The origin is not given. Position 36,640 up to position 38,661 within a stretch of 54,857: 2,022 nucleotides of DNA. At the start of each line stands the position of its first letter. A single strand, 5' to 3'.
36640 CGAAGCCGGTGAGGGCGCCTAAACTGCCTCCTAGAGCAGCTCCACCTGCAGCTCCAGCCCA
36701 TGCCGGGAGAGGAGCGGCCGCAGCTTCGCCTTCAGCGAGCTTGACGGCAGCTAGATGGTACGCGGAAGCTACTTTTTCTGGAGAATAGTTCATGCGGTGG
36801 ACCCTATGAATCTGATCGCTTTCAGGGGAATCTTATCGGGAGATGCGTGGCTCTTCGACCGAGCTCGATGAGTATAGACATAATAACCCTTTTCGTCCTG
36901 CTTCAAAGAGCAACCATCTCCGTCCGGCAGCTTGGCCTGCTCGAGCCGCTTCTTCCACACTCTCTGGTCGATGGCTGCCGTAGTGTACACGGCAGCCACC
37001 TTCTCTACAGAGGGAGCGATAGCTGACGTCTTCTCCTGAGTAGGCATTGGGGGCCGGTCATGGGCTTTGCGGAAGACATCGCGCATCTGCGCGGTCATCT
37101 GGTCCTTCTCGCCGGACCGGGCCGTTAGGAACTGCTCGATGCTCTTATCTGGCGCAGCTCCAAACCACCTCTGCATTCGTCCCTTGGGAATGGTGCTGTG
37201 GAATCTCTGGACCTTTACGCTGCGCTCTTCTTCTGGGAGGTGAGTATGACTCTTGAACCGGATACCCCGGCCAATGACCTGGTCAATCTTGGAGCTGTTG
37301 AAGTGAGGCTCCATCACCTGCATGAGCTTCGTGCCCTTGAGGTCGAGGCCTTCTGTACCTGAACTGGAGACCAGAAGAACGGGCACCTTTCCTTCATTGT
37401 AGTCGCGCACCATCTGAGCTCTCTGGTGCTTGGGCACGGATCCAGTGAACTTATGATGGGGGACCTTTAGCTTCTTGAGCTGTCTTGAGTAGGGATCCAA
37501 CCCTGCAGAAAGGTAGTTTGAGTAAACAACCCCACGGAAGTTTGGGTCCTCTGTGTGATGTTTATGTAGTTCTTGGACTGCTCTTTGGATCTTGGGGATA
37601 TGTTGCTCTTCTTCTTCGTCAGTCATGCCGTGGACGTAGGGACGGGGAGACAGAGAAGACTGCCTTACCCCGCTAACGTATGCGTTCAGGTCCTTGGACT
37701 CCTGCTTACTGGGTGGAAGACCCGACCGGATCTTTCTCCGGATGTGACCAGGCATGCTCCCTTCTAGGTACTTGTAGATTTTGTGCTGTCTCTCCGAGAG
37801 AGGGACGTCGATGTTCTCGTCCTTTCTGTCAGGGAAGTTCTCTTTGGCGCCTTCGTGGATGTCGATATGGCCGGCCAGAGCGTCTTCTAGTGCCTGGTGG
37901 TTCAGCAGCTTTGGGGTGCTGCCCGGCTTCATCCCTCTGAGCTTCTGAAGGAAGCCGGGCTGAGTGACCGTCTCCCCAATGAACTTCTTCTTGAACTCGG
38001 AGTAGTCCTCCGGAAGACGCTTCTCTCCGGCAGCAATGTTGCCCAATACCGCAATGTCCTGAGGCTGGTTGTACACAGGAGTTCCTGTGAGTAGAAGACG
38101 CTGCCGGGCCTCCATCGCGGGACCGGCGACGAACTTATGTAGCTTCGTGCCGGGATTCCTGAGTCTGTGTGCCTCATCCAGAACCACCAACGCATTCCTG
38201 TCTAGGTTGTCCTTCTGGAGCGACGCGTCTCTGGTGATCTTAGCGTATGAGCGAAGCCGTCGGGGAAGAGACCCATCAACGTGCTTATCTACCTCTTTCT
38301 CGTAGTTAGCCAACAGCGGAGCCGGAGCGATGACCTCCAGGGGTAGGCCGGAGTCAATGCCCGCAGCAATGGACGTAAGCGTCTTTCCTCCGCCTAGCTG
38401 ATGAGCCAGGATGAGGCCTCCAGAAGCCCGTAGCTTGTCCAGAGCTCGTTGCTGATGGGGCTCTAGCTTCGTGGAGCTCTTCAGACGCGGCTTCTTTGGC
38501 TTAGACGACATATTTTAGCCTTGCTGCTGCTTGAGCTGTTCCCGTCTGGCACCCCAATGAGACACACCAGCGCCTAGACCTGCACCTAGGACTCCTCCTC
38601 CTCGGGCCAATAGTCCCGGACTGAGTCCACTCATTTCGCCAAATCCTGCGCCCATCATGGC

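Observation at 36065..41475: Polyvalent-protein module: 986-aa multidomain protein + SNF2 helicase + Gly-zipper protein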

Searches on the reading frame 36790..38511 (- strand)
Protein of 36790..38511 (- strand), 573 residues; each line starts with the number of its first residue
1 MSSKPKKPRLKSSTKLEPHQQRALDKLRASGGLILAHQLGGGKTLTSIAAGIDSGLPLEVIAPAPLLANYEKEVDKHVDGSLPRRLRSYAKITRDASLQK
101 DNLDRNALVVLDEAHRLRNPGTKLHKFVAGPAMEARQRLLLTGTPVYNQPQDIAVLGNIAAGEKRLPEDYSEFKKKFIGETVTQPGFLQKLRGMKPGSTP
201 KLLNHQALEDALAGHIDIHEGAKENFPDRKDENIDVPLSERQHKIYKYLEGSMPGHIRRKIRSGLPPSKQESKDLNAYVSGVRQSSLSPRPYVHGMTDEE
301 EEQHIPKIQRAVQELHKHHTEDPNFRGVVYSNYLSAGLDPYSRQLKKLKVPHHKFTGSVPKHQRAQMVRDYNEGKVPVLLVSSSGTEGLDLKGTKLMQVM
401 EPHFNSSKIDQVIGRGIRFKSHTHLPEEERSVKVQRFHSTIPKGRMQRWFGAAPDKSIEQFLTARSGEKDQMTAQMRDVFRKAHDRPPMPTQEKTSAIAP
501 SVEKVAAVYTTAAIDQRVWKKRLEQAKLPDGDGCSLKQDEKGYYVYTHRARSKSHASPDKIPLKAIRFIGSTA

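Call 6: search_protein_families(library=pfam, proteins=[window:36790-38511:-], max_evalue=1)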
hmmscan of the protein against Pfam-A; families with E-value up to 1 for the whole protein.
window:36790-38511:- (573 aa): 6 families
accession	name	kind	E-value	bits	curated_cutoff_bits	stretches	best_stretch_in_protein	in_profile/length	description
PF00176.29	SNF2-rel_dom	-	1.3e-17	64.3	24.9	2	88-248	110-251/290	SNF2-related domain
PF00271.37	Helicase_C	-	1.4e-12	48.3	23.5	1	314-419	9-109/110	Helicase conserved C-terminal domain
PF04851.21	ResIII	-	7.7e-05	23.1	22.5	1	89-145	107-162/164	Type III restriction enzyme, res subunit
PF00270.35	DEAD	-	9.3e-05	22.7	26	1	99-151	111-165/167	DEAD/DEAH box helicase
PF18766.7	SWI2_SNF2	-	0.0057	16.8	26.7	1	97-150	110-160/221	SWI2/SNF2 ATPase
PF13307.12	Helicase_C_2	-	0.097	13.1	25.3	0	358-400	44-89/170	Helicase C-terminal domain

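Call 7: search_protein_families(library=phrogs, proteins=[window:36790-38511:-], max_evalue=0.01)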
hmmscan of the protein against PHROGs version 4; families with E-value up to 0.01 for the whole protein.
window:36790-38511:- (573 aa): 8 families
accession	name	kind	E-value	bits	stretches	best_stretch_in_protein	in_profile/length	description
phrog_62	-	DNA, RNA and nucleotide metabolism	9.1e-40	137.1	1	7-415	688-1093/1881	DNA helicase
phrog_16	-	DNA, RNA and nucleotide metabolism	3.1e-14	53.2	1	7-421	264-588/986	DNA helicase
phrog_3666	-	unknown function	3.4e-12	47.3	1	536-572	25-61/62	-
phrog_2488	-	DNA, RNA and nucleotide metabolism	0.00023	21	0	291-395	397-495/579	DNA helicase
phrog_9690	-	DNA, RNA and nucleotide metabolism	0.00052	20.1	0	351-422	187-259/306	DNA helicase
phrog_11801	-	other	0.0009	17.4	0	13-50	864-901/2269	DNA methyltransferase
phrog_1685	-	unknown function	0.0039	15.4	0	17-51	832-866/2278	-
phrog_29996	-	unknown function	0.0076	15.2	0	16-149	724-879/1189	-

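Call 20: find_encoding_contigs(protein=window:36790-38511:-, flank=10000, max_places=6)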
Protein window:36790-38511:- (573 aa): no gene with exactly this product is on record in the collection.

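Call 21: search_dna_similar(query=window:36790-38511:-, collection=phages, mode=protein, max_rows=25)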
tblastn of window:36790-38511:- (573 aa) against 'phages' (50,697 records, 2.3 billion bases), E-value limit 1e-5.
Records with a match: 49; places in all: 49; records where one place covers at least 80% of the query: 3.
Best place of each record, by identity: <60% 49.
By first word of the organism name: Gordonia 28; Bacillus 7; Bacteriophage 3; Paenibacillus 2; Microbacterium 2; Salmonella 1; Pseudanabaena 1; Oceanotoga 1; Streptococcus 1; Thermus 1; and 2 more.
By host as written in the record: Gordonia terrae 3612 24; - 5; Gordonia malaquae CON60 2; Gordonia terrae strain Ben601 2; Microbacterium foliorum NRRL B-24224 2; Salmonella enterica subsp. enterica serovar Typhimurium ATCC 14028 1; Pseudanabaena sp. KCZY-C8 1; Paenibacillus larvae Pl02-27 1; and 11 more.
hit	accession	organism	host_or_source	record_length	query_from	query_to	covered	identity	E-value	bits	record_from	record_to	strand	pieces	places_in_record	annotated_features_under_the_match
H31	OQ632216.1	Salmonella phage Arash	Salmonella enterica subsp. enterica ...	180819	19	480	81%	41.3%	7e-96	326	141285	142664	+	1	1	DNA helicase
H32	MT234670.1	Pseudanabaena phage PA-SR01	Pseudanabaena sp. KCZY-C8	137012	17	481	81%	33.6%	6e-66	239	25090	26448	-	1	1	DEAD/DEAH box helicase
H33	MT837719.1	Bacteriophage sp.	human fecal samples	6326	22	419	69%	25.8%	7e-16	87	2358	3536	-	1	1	record has no annotation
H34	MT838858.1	Bacteriophage sp.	human fecal samples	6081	18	497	84%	20.8%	4e-11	72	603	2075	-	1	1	record has no annotation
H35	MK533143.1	Paenibacillus phage vB_PlaP_API480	Paenibacillus larvae Pl02-27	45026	18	415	69%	24.9%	1e-7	61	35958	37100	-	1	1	DEAD/DEAH box helicase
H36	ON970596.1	Gordonia phage MrWormie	Gordonia terrae 3612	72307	17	424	71%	23.6%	5e-9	66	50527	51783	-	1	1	57: DNA helicase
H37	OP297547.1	Gordonia phage Jams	Gordonia terrae 3612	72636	17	424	71%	23.6%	5e-9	66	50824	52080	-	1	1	57: DNA helicase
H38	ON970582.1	Gordonia phage Shelley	Gordonia terrae 3612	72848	17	424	71%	23.6%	5e-9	66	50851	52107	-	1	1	57: DNA helicase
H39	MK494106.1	Gordonia phage Jormungandr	Gordonia terrae 3612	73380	17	424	71%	23.6%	5e-9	66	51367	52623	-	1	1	57: DNA helicase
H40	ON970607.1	Gordonia phage Lidong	Gordonia terrae 3612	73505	17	424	71%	23.6%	5e-9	66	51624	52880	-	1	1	57: DNA helicase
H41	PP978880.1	Gordonia phage Berries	Gordonia terrae 3612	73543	17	424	71%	23.6%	5e-9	66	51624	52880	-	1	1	57: DNA helicase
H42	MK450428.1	Gordonia phage Guillaume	Gordonia terrae 3612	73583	17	424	71%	23.6%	5e-9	66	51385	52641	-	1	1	57: DNA helicase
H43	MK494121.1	Gordonia phage Nimi13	Gordonia terrae 3612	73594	17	424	71%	23.6%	5e-9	66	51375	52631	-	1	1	57: DNA helicase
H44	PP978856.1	Gordonia phage Charianelly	Gordonia terrae 3612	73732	17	424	71%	23.6%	5e-9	66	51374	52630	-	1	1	57: DNA helicase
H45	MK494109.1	Gordonia phage Lahirium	Gordonia terrae 3612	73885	17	424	71%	23.6%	5e-9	66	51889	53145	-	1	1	57: DNA helicase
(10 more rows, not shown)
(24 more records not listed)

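Call 22: get_annotated_region(hit=H31, flank=9000)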
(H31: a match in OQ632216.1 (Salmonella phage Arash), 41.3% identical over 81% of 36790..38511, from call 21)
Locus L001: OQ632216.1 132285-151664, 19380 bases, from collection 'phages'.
description: Salmonella phage Arash, complete genome.
organism: Salmonella phage Arash (NCBI taxid 3038319)
taxonomy: Viruses; Duplodnaviria; Heunggongvirae; Uroviricota; Caudoviricetes
host: Salmonella enterica subsp. enterica serovar Typhimurium ATCC 14028; source: hospital sewage UZ Leuven; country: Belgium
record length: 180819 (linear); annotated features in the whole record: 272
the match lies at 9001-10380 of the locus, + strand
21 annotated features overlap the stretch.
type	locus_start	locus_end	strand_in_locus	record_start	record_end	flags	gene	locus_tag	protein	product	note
CDS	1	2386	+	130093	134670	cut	-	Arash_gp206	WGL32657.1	DNA-directed RNA polymerase subunit beta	-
CDS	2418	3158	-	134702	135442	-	-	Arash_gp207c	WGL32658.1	hypothetical protein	-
CDS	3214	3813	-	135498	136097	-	-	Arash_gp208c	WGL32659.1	hypothetical protein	-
CDS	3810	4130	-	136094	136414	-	-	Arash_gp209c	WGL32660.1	hypothetical protein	-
CDS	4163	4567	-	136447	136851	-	-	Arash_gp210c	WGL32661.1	structural protein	-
CDS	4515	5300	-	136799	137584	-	-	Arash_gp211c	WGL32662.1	hypothetical protein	-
CDS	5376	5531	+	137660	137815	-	-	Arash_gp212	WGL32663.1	hypothetical protein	-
CDS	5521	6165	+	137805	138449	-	-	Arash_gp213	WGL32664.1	structural protein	-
CDS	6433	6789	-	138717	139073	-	-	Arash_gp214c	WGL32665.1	hypothetical protein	-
CDS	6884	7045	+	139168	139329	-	-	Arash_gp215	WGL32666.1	hypothetical protein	-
CDS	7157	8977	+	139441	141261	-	-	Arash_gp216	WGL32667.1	DNA-directed RNA polymerase subunit beta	-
CDS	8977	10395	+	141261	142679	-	-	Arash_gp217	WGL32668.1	DNA helicase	-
CDS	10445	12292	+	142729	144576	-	-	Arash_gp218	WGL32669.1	structural protein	-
CDS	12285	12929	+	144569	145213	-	-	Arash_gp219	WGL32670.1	hypothetical protein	-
CDS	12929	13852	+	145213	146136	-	-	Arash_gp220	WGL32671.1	structural protein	-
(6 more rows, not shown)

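Call 23: get_annotated_region(hit=H32, flank=9000)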
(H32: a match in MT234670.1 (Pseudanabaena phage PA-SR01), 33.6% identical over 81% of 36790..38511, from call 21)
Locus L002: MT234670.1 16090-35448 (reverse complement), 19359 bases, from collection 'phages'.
description: Pseudanabaena phage PA-SR01, complete genome.
organism: Pseudanabaena phage PA-SR01 (NCBI taxid 2723892)
taxonomy: Viruses; Duplodnaviria; Heunggongvirae; Uroviricota; Caudoviricetes
host: Pseudanabaena sp. KCZY-C8; source: tropical freshwater reservoir; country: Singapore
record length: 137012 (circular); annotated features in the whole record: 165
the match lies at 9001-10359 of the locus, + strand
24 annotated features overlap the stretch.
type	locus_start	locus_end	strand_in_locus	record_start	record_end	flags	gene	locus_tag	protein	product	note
CDS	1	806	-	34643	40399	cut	-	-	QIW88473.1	tail tape measure protein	-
CDS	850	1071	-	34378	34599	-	-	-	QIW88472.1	hypothetical protein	-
CDS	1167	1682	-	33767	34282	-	-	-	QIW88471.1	hypothetical protein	-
CDS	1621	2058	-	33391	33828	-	-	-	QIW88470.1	hypothetical protein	-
CDS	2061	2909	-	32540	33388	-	-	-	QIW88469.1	hypothetical protein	-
CDS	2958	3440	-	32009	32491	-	-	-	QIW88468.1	hypothetical protein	-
CDS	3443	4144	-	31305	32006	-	-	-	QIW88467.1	hypothetical protein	-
CDS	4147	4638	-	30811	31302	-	-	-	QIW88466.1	hypothetical protein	-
CDS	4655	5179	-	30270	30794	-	-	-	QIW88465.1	hypothetical protein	-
CDS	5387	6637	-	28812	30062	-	-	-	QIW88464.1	major capsid protein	-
CDS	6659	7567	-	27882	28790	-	-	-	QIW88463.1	hypothetical protein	-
CDS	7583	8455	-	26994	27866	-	-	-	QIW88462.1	hypothetical protein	-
CDS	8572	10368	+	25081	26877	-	-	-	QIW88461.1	DEAD/DEAH box helicase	-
CDS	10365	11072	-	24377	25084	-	-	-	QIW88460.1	hypothetical protein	-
CDS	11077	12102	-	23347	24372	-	-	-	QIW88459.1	hypothetical protein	-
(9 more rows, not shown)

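Call 40: find_related_loci(query=window:36790-38511:-, collection=viral_contigs, flank=10000)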
Query window:36790-38511:- (573 aa) in viral_contigs; peptide patterns used: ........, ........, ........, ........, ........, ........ (x = any residue, [..] = any of these).
15 stretches matched a pattern; 1 encode a relative of the query (tblastn E <= 1e-3); 1 distinct loci.
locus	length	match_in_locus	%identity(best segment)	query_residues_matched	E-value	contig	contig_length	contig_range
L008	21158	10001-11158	29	16-438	1e-40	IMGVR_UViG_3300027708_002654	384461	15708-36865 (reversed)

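Call 78: search_solved_structures(query=window:36793-38511:-, max_evalue=0.001)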
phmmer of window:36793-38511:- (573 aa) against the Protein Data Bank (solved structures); distinct sequences matched with E-value up to 0.001: 15.
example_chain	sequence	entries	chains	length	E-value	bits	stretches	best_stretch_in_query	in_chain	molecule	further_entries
1z63_A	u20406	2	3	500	7e-10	41.6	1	29-179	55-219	Helicase of the snf2/rad54 family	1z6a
1z3i_X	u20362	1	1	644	2.2e-06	30.1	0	105-156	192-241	similar to RAD54-like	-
7otq_K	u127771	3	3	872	1.4e-05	27.5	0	88-171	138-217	Chromodomain-helicase-DNA-binding protein 1-like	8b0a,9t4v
7epu_B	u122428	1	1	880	1.4e-05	27.4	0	88-171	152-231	Chromodomain-helicase-DNA-binding protein 1-like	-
7enn_K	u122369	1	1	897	1.5e-05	27.3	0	88-171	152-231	Chromodomain-helicase-DNA-binding protein 1-like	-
6jyl_K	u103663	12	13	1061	8.6e-05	24.8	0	88-159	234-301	ISWI chromatin-remodeling complex ATPase ISW1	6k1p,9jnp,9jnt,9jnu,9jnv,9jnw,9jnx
6iro_L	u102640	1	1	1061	8.6e-05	24.8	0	88-159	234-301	ISWI chromatin-remodeling complex ATPase ISW1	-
7x3t_V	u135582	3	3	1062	8.6e-05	24.8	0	88-159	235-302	ISWI chromatin-remodeling complex ATPase ISW1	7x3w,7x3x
9lj2_K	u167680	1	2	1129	0.00011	24.5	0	88-159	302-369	ISWI chromatin-remodeling complex ATPase ISW1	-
6vzg_K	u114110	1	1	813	0.00026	23.2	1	85-160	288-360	Nuclear protein STH1/NPS1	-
6vz4_K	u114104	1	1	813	0.00027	23.2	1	85-160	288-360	Nuclear protein STH1/NPS1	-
6rfl_Y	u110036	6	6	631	0.00043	22.5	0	376-441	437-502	Nucleoside triphosphate phosphohydrolase-I | Nucleoside triphosphatase I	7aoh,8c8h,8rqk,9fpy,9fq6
5jxr_A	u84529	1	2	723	0.0005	22.3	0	75-191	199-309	Chromatin-remodeling complex ATPase-like protein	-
6pwf_K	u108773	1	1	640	0.00054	22.2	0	78-191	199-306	chromatin remodeling factor ISWI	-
6ne3_W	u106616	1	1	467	0.00084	21.6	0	88-158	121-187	SWI/SNF-related matrix-associated actin-dependent regulator of chromatin subfamily A membe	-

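Call 79: search_protein_families(library=padloc, proteins=[window:36790-38511:-], max_evalue=0.01)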
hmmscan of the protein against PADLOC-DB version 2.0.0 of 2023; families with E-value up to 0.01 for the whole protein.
window:36790-38511:- (573 aa): 23 families
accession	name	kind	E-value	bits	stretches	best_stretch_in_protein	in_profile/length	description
PDLC00629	ZorD1|ZorD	-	4.6e-14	49.3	2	107-202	628-719/1012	"SWI2/SNF2 helicase, Mrr-like nuclease"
PDLC00634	ZorD1|ZorD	-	8.2e-11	38.3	2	106-181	634-705/1208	"SWI2/SNF2 helicase, Mrr-like nuclease"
PDLC00633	ZorD1|ZorD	-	5.4e-10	36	1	12-247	441-688/908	"SWI2/SNF2 helicase, Mrr-like nuclease"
PDLC02842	DpdE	-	5.5e-10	35.6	1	87-418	809-1114/1176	DpdE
PDLC00631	ZorD1|ZorD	-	1.9e-09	33.9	2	107-177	576-642/1071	"SWI2/SNF2 helicase, Mrr-like nuclease"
PDLC00632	ZorD1|ZorD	-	7.3e-09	32.1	2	10-105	588-697/1101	"SWI2/SNF2 helicase, Mrr-like nuclease"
PDLC02619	DrmD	-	9e-09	32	1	108-179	155-225/872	DrmD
PDLC02843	DpdE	-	2e-08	30.6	2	58-150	208-302/1091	DpdE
PDLC02707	PbeA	-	2.1e-08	31.2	1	5-50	242-288/672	PbeA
PDLC02850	DpdE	-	6.6e-08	28.9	1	88-419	903-1206/1282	DpdE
PDLC00627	ZorD1|ZorD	-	3.3e-07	26.6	1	107-178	630-697/1006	"SWI2/SNF2 helicase, Mrr-like nuclease"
PDLC02704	PbeA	-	7.3e-07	26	1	4-50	246-290/682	PbeA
PDLC02627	DrmD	-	1.8e-06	24.4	1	103-153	411-461/748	DrmD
PDLC02851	DpdE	-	2.9e-06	23.4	1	107-424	716-1004/1055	DpdE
PDLC02852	DpdE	-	3.3e-06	23.3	0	354-420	754-822/905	DpdE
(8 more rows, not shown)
